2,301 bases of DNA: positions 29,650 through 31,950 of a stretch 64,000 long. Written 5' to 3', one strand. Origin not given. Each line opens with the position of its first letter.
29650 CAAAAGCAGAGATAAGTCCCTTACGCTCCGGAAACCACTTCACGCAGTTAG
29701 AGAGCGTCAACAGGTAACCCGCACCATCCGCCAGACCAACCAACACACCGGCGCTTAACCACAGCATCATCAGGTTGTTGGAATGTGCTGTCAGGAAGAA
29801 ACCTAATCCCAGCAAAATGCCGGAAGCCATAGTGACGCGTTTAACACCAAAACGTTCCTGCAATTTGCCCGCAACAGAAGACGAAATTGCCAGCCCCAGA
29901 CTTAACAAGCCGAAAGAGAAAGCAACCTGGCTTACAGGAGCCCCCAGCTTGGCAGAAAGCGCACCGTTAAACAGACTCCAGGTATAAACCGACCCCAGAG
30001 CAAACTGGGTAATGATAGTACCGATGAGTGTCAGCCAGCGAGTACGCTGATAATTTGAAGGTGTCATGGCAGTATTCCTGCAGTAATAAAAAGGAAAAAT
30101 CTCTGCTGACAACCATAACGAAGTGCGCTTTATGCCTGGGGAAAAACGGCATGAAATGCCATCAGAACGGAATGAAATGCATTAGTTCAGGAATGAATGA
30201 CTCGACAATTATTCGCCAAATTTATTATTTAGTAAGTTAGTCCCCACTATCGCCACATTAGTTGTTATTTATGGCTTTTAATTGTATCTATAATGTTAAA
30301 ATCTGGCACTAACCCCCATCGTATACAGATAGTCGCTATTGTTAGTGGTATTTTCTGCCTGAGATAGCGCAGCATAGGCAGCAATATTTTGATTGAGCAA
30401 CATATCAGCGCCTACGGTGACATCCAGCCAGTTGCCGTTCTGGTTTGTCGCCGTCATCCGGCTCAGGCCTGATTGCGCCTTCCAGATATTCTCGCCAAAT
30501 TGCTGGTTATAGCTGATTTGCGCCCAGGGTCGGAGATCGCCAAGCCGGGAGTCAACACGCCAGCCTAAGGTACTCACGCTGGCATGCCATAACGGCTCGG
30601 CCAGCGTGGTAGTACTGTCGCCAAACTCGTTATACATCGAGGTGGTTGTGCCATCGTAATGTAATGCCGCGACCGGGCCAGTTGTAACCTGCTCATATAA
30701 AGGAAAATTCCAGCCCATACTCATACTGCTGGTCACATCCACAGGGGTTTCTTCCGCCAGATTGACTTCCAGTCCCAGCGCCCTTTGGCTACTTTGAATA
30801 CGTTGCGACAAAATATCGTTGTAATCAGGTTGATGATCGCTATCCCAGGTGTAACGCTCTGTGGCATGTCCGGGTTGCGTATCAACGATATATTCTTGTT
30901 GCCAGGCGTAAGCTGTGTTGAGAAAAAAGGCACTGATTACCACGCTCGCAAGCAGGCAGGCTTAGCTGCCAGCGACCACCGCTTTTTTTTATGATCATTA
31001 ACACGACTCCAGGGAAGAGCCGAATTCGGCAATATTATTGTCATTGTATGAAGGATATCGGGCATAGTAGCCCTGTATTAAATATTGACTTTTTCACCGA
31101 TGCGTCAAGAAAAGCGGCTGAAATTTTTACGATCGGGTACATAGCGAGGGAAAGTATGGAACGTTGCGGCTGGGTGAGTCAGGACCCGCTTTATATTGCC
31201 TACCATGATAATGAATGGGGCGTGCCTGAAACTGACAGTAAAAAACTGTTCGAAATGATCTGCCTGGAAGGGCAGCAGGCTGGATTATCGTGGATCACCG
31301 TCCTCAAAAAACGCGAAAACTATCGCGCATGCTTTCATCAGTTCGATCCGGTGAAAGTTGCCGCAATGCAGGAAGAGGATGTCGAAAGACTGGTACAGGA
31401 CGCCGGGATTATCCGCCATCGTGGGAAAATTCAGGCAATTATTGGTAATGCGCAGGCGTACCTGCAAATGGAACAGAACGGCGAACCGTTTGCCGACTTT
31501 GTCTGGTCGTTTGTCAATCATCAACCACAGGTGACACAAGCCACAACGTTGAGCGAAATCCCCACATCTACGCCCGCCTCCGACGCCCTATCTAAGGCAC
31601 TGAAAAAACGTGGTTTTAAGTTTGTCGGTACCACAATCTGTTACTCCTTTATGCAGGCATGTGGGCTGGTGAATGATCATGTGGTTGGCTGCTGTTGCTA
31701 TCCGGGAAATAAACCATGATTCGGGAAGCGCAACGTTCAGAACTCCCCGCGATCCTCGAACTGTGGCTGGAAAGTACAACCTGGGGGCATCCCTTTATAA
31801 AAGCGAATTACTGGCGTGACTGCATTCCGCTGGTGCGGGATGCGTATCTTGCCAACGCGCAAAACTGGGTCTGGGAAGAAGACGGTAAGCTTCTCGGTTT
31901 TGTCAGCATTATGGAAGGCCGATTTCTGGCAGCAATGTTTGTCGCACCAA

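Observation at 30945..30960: yhjY N-terminus disrupted by a 4-bp tandem repeat (CTGC CTGC) causing a frameshift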

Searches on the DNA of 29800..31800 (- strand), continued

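Call 47: search_dna_similar(query=window:30936-30979:-, collection=ecoli_genomes, mode=near, max_rows=20, max_evalue=0.01)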
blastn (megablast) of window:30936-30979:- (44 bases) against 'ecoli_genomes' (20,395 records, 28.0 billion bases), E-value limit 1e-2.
Records with a match: 3; places in all: 3; records where one place covers at least 80% of the query: 3.
Genomes with a match: 3 of 5426; with a place that covers at least 80% of the query: 3. Places per genome that has any: lowest 1, median 1, highest 1. On chromosomes: 3 places; on plasmids: 0.
Best place of each record, by identity: >=99% 3.
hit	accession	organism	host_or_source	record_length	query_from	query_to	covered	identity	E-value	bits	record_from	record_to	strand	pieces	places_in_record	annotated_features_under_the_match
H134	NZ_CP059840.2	Escherichia coli strain E2348/69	Homo sapiens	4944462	1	44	100%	100.0%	7e-14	82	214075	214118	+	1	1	yhjY: autotransporter domain-containing protein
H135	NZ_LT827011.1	Escherichia coli O127:H6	Homo sapiens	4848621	1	44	100%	100.0%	7e-14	82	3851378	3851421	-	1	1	yhjY: autotransporter domain-containing protein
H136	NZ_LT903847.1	Escherichia coli O127:H6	Homo sapiens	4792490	1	44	100%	100.0%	7e-14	82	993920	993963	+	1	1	yhjY: autotransporter domain-containing protein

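Call 53: get_annotated_region(hit=H110, flank=100)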
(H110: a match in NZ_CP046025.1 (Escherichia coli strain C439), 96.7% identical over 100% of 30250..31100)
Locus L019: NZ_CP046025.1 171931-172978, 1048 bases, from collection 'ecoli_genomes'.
description: Escherichia coli strain C439 chromosome, complete genome
organism: Escherichia coli strain C439 (NCBI taxid 562)
replicon: chromosome; assembly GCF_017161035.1
host: -; source: -; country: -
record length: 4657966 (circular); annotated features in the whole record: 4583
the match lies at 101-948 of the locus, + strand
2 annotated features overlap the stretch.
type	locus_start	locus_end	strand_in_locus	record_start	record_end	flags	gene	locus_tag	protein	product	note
CDS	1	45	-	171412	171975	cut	tag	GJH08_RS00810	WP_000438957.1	DNA-3-methyladenine glycosylase I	-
CDS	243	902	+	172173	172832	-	yhjY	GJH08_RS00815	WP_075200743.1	autotransporter outer membrane beta-barrel domain-containing protein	-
